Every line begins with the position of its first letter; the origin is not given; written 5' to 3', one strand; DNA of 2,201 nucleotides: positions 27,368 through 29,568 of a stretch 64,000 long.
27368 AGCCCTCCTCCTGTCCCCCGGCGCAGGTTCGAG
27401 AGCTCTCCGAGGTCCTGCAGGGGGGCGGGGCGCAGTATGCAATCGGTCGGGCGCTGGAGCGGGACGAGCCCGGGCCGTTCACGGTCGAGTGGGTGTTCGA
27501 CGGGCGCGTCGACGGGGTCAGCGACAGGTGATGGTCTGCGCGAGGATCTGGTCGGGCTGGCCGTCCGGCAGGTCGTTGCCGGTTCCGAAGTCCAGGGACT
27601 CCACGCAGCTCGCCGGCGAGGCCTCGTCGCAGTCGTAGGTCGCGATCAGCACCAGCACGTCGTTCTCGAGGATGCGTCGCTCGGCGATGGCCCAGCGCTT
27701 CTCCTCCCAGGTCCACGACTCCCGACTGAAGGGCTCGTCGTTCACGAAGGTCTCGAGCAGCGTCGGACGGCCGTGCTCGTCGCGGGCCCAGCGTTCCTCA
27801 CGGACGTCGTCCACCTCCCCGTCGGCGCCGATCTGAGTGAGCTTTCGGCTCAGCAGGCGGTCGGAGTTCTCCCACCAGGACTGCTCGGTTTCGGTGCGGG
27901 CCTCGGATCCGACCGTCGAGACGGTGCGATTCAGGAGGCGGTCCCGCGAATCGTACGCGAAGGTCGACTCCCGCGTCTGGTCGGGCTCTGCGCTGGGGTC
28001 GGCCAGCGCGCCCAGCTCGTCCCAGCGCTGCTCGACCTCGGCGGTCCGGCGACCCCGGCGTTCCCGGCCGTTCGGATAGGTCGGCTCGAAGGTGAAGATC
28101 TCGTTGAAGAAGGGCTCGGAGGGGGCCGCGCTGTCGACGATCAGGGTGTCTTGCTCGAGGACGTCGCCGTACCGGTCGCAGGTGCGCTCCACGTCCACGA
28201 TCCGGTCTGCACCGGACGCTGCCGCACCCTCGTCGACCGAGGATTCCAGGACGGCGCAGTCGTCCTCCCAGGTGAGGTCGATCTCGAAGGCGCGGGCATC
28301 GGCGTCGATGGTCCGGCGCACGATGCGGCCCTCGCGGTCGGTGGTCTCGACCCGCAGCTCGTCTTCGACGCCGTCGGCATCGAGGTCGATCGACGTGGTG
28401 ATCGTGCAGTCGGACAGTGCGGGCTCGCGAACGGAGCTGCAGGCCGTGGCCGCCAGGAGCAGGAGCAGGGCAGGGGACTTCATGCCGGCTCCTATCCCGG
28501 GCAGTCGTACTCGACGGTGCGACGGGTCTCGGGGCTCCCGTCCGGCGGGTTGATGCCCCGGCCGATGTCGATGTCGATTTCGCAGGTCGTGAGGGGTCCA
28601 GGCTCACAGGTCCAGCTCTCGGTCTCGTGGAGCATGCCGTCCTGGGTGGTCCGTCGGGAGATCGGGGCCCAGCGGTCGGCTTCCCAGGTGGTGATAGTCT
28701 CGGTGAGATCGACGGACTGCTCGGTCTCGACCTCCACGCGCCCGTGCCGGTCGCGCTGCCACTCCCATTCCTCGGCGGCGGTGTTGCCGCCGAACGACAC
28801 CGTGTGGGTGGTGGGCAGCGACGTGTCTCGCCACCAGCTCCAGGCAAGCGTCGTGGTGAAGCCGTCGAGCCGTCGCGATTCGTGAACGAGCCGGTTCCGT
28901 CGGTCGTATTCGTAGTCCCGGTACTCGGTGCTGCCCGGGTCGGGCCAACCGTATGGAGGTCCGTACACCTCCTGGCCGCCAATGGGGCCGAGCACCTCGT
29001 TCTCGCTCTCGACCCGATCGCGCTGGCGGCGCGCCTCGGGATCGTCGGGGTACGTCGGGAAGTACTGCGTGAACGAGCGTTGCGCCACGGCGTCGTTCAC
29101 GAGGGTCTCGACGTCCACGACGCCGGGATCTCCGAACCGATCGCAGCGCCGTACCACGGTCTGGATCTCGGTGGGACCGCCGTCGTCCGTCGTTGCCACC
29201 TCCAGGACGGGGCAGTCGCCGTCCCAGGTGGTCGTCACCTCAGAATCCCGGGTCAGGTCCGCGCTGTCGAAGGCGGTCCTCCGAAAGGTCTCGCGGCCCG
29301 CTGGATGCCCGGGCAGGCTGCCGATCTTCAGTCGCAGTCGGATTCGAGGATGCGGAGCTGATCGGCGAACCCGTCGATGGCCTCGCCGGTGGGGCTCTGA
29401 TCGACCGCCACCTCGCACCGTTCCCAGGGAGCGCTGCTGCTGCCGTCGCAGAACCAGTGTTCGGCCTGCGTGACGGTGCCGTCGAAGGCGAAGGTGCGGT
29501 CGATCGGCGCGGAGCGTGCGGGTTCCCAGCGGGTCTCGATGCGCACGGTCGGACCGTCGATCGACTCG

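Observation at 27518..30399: Tandem triplication of a novel Cys-rich lipoprotein family, with two copies showing 5' decay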

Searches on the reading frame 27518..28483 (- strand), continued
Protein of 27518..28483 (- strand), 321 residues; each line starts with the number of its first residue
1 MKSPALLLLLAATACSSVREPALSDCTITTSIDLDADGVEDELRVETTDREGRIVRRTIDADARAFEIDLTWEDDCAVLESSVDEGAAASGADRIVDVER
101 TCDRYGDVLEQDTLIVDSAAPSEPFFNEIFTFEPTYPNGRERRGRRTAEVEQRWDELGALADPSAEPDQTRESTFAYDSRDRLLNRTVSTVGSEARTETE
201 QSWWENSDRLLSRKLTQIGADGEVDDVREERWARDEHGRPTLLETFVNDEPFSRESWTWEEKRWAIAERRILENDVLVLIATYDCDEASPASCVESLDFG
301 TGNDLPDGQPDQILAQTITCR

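Call 55: fold_search(model_id=the predicted structure, library=pdb)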
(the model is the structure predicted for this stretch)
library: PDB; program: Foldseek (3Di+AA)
matches with E <= 10: 633; with E <= 0.001: 20
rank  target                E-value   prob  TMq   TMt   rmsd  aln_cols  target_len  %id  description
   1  8qjd_B                1.8e-07  1.00  0.18  0.07  21.7       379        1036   12  T6SS-linked Rhs repeat protein - Salmonella bongori Rhs-core domain (released 2024-09-25)
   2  8qja_D                5.0e-07  1.00  0.25  0.09  26.3       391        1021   10  T6SS-linked Rhs repeat protein - Advenella mimigardefordensis VgrG-Rhs core (released 2024-09-25)
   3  8qja_C                9.7e-07  1.00  0.25  0.09  26.8       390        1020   10  T6SS-linked Rhs repeat protein - Advenella mimigardefordensis VgrG-Rhs core (released 2024-09-25)
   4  8qjb_A                1.3e-06  1.00  0.20  0.07  19.1       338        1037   14  T6SS-linked Rhs repeat protein - Salmonella bongori Rhs-core domain extended N-terminus (released 2024-09-25)
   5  8qja_A                1.6e-06  1.00  0.26  0.10  26.6       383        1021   14  T6SS-linked Rhs repeat protein - Advenella mimigardefordensis VgrG-Rhs core (released 2024-09-25)
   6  8qjc                  1.6e-06  1.00  0.19  0.07  20.3       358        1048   12  T6SS-linked Rhs repeat protein - Salmonella bongori Rhs-core domain with toxin domain (released 2024-09-25)
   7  8cp6_B                5.1e-06  1.00  0.18  0.07  24.2       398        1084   14  Type six secretion system exported effector 5 (Tse5) (released 2023-12-06)
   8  7pq5                  5.1e-06  0.99  0.15  0.05  24.7       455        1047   10  Photorhabdus laumondii T6SS-associated Rhs protein carrying the Tre23 toxin domain (released 2021-12-01)
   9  8uxt                  8.9e-06  1.00  0.18  0.05  26.5       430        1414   10  Acinetobacter baumannii Tse15 Rhs effector, toxin cleavage mutant (D1369N, D1391N) (released 2024-10-09)
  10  8uy4_A                1.2e-05  1.00  0.21  0.07  23.9       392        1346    9  Acinetobacter baumannii Tse15 Rhs effector (released 2024-10-09)
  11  6l7i_G                1.7e-05  1.00  0.24  0.13  19.6       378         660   10  Signal substraction of TcdB1-TccC2 and part of TcdA1 (released 2021-03-31)
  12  4igl_D                6.8e-05  1.00  0.25  0.15  17.9       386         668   13  Structure of the RHS-repeat containing BC component of the secreted ABC toxin complex from Yersinia entomophaga (released 2013-08-07)
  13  6fay                  6.8e-05  0.96  0.16  0.04  25.0       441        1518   10  Teneurin3 monomer (released 2018-03-28)
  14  5kis_B                7.5e-05  1.00  0.23  0.13  18.6       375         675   12  YenB/RHS2 complex (released 2017-08-09)
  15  6cmx_A                1.4e-04  0.84  0.13  0.05  26.0       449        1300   10  Human Teneurin 2 extra-cellular region (released 2018-07-25)
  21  3tzg_A                5.0e-03  0.93  0.19  0.24  18.9       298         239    8  Crystal structure of a porin-like protein (BVU_2266) from Bacteroides vulgatus ATCC 8482 at 2.80 A resolution (released 2011-11-16)
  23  3tzg_B                1.9e-02  0.89  0.21  0.27  18.0       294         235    6  Crystal structure of a porin-like protein (BVU_2266) from Bacteroides vulgatus ATCC 8482 at 2.80 A resolution (released 2011-11-16)
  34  4ghb_A                8.2e-02  0.60  0.23  0.28  14.9       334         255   10  Crystal structure of a porin-like protein (BACUNI_01323) from Bacteroides uniformis ATCC 8492 at 2.32 A resolution (released 2012-08-29)
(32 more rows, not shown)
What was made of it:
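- On YD / RHS-repeat proteins (PF05593, TIGR01643): The Foldseek top 20 are all Rhs, Tc BC, teneurin or SGS1 (E 1.8e-7 to 7.6e-4, call 55).
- YD/RHS relationship: Foldseek's top 20 are all Rhs/Tc/teneurin (call 55). Foldseek with sequence-aware 3Di ranks Rhs/YD proteins first (call 55).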

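Call 56: predict_structure(alignment_id=A3)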
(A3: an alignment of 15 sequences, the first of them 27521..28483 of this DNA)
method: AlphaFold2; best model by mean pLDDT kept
length: 321 residues; sequences in the alignment: 15
mean_pLDDT: 90.9   pTM: 0.81
mean pLDDT of the five models: 90.9, 88.6, 87.9, 83.2, 82.9
residues with pLDDT >= 90: 246; 70-90: 48; 50-70: 14; < 50: 13
segments of 3 or more residues with pLDDT < 50: 1-3, 6-14
pLDDT, mean of each block of 10 residues (from residue 1): 47 62 96 97 98 97 91 95 79 91 89 92 90 82 77 95 95 94 95 95 91 98 97 95 98 98 95 97 95 97 93 98 87
secondary structure, 60 per line:
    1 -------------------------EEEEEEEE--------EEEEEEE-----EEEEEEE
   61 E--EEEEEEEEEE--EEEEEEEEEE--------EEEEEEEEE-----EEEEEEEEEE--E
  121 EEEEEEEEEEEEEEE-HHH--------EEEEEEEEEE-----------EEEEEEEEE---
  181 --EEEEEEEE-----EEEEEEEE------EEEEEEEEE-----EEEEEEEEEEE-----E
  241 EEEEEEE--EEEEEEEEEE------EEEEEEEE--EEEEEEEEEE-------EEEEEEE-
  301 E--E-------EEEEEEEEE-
elements in order: E26-33 E42-48 E54-61 E64-73 E76-85 E94-102 E108-117 E120-135 E148-157 E169-177 E183-190 E196-203 E210-218 E224-234 E240-247 E250-259 E266-273 E276-285 E293-299 E312-320
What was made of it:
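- On YD / RHS-repeat proteins (PF05593, TIGR01643): AF2 model with pLDDT 90.9 and 20 consecutive hairpin strands (call 56).
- Model confidence: pLDDT 90.9, pTM 0.81, 20 strands (call 56).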

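Call 62: list_cluster_members(proteins=[P0008, P0010, P0011, P0012, P0013, P0015, P0016, P0017, P0020, P0021])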
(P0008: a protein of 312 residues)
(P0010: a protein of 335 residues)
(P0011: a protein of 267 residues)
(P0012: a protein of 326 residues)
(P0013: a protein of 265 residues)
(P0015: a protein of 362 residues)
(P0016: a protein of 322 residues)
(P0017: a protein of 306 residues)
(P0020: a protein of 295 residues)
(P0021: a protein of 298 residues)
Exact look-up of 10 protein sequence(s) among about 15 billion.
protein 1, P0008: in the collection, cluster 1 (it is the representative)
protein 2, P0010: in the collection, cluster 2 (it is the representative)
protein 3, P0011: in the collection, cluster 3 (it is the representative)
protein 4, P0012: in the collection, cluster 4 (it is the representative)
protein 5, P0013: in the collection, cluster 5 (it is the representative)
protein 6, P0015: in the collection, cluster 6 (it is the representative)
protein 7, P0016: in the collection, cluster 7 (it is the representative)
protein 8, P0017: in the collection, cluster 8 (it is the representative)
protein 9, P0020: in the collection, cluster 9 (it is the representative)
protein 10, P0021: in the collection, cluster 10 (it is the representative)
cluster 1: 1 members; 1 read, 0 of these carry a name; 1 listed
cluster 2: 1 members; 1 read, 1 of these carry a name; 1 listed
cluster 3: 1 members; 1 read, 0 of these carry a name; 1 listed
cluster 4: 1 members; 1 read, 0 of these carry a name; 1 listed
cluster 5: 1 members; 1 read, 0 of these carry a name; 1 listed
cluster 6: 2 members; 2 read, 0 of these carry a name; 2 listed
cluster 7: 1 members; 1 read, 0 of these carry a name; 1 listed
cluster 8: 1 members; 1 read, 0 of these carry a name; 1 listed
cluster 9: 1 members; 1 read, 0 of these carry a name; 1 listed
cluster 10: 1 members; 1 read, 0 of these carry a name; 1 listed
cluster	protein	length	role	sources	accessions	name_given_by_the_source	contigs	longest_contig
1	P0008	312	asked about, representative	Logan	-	-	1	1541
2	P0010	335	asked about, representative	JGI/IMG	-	hypothetical protein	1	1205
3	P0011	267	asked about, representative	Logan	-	-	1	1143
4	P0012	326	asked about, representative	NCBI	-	-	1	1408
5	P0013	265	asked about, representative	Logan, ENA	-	-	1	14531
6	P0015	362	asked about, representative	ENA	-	-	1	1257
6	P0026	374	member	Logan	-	-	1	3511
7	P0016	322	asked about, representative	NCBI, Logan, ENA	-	-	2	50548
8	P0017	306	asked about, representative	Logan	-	-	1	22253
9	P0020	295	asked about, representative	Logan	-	-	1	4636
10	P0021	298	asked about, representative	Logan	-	-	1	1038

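Call 64: find_encoding_contigs(protein=P0016, flank=6000, max_places=2)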
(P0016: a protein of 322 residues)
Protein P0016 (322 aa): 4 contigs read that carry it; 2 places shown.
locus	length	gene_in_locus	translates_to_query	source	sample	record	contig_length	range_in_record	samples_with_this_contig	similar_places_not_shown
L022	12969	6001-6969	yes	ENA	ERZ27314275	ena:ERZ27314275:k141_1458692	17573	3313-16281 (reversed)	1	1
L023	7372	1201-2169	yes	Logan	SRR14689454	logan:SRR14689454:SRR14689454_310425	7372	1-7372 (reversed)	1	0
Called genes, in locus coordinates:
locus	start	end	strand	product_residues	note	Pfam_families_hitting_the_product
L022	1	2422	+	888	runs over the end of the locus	PF15902:Sortilin-Vps10 (faint), PF11617:Cu-binding_MopE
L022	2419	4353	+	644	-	PF02415:Chlam_PMP (faint), PF11617:Cu-binding_MopE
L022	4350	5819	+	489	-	PF05935:Arylsulfotrans, PF14269:Arylsulfotran_2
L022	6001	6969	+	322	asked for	-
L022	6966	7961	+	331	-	PF18911:PKD_4 (weak)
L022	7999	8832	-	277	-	-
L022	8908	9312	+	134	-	-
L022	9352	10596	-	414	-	PF01082:Cu2_monooxygen, PF03712:Cu2_monoox_C (faint)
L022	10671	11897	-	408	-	PF01082:Cu2_monooxygen (weak), PF03712:Cu2_monoox_C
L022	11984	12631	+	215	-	PF08712:Nfu_N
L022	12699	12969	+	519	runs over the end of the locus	PF13519:VWA_2 (faint)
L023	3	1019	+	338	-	?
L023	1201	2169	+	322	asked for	-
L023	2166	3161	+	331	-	PF18911:PKD_4 (weak)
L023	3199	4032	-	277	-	-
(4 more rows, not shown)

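Call 65: find_encoding_contigs(protein=P0017, flank=6000, max_places=2)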
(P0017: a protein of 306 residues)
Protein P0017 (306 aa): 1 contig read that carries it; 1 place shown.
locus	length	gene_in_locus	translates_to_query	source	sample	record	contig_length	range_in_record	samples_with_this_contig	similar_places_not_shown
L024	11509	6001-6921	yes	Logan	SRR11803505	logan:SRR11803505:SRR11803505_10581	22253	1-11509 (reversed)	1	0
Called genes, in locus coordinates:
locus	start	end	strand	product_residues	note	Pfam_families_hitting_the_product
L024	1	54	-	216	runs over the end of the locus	-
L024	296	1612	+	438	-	-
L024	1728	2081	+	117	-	PF03259:Robl_LC7 (weak)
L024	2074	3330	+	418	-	-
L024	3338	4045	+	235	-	PF00989:PAS (weak), PF08448:PAS_4 (weak)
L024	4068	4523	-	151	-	-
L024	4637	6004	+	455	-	PF19527:DUF6055 (weak)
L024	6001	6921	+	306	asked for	-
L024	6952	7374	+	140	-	-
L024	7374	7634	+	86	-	-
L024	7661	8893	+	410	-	PF00932:LTD (weak), PF16215:DUF4876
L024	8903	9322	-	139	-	-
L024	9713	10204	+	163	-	-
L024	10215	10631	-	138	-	PF01638:HxlR, PF01047:MarR (weak)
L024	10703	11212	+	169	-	PF08592:Anthrone_oxy (faint)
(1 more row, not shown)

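Call 66: find_encoding_contigs(protein=P0013, flank=6000, max_places=2)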
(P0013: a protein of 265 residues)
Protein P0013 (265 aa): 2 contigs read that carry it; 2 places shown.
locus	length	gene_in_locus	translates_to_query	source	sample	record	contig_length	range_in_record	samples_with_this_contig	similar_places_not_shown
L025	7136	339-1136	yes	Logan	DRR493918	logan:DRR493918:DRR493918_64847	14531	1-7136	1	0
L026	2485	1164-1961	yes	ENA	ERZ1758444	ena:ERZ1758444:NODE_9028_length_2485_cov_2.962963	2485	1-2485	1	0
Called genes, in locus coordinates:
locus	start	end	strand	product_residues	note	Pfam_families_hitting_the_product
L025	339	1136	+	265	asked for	PF05593:RHS_repeat (faint)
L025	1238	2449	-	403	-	PF01979:Amidohydro_1, PF07969:Amidohydro_3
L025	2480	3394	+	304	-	-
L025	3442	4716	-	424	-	PF00483:NTP_transferase, PF12804:NTP_transf_3 (weak), PF24894:Hexapep_GlmU (weak), PF25247:LbH_GLGC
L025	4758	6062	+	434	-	PF14312:FG-GAP_2 (faint), PF01839:FG-GAP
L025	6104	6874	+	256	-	PF00459:Inositol_P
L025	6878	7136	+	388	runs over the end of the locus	PF06779:MFS_4 (weak), PF07690:MFS_1, PF13347:MFS_2, PF12832:MFS_1_like, PF00083:Sugar_tr, PF05977:MFS_3 (weak)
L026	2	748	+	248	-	?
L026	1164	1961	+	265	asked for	PF05593:RHS_repeat (faint)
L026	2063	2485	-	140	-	?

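Call 71: find_related_loci(query=A2, collection=metagenome_contigs, flank=8000)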
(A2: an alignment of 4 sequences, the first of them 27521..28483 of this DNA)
Query A2 (321 aa) in metagenome_contigs; peptide patterns used: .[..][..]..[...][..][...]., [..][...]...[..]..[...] (x = any residue, [..] = any of these).
200 stretches matched a pattern, but none encodes a relative of the query by tblastn (E <= 1e-3).

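Call 84: list_cluster_members(proteins=[P0014, P0018, P0019, P0022, P0023, P0024, P0025, P0006, P0007, P0009])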
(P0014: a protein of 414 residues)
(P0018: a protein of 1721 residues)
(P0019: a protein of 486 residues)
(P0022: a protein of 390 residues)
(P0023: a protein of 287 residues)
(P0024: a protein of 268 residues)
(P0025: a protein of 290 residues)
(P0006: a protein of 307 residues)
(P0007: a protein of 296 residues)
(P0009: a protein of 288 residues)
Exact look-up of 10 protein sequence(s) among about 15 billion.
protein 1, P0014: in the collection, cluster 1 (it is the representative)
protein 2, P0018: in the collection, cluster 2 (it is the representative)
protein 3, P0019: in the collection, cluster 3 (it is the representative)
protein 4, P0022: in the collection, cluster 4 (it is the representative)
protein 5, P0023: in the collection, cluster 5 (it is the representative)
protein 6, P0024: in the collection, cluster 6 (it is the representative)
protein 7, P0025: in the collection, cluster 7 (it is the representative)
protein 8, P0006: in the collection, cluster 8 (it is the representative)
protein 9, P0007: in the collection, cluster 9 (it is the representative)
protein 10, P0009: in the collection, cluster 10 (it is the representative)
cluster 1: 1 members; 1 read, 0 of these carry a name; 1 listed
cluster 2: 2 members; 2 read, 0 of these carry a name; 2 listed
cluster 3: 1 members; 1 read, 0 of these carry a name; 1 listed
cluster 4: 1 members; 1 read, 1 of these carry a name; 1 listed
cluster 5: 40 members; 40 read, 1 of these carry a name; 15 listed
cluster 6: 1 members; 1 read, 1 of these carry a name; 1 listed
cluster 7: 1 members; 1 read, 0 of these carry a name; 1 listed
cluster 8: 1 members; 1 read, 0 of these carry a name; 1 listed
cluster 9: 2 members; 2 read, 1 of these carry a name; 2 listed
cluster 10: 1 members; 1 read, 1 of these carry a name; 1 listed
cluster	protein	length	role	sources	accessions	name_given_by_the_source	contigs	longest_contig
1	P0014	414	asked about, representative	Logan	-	-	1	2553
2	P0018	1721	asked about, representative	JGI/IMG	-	-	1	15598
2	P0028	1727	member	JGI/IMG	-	-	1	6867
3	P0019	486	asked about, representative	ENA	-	-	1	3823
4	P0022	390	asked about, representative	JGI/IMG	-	hypothetical protein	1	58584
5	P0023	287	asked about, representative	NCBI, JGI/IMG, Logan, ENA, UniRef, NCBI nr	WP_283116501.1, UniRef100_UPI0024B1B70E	hypothetical protein [Alistipes putredinis] | hypothetical protein n=1 Tax=Alistipes putredinis TaxID=28117 RepID=UPI0024B1B70E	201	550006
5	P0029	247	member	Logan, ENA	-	-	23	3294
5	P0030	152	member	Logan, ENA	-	-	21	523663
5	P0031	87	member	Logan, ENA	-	-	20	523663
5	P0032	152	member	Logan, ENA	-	-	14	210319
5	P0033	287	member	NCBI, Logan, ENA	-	-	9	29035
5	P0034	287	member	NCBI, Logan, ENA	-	-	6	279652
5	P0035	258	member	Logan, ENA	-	-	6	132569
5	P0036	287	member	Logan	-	-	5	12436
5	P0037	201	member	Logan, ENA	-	-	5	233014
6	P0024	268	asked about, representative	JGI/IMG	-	YD repeat-containing protein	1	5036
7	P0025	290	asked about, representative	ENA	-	-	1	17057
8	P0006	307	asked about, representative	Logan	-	-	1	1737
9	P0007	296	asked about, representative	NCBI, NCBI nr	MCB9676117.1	MAG: hypothetical protein H6737_13435 [Alphaproteobacteria bacterium] | hypothetical protein [Alphaproteobacteria bacterium]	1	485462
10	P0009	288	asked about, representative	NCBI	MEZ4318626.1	MAG: hypothetical protein R3F61_14020 [Myxococcota bacterium]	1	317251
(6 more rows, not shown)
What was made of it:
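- JGI names one weak relative 'YD repeat-containing protein' (call 84).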

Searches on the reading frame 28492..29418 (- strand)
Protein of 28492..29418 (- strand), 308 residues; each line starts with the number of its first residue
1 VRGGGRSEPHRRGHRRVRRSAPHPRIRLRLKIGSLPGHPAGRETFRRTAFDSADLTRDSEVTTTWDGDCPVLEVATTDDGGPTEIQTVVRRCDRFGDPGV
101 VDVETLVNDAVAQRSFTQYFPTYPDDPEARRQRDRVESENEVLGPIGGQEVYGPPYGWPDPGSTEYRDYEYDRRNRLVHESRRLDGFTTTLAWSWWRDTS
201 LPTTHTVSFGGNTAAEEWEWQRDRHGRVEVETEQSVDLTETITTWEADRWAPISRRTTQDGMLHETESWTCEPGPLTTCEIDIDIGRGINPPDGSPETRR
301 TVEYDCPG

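Call 4: search_protein_families(library=pfam, proteins=[window:28492-29418:-], max_evalue=10)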
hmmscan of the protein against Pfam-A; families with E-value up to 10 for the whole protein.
window:28492-29418:- (308 aa): 1 family
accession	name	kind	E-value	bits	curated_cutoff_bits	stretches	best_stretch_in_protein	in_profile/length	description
PF05593.20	RHS_repeat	-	0.063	14.1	22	1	161-180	13-31/38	RHS Repeat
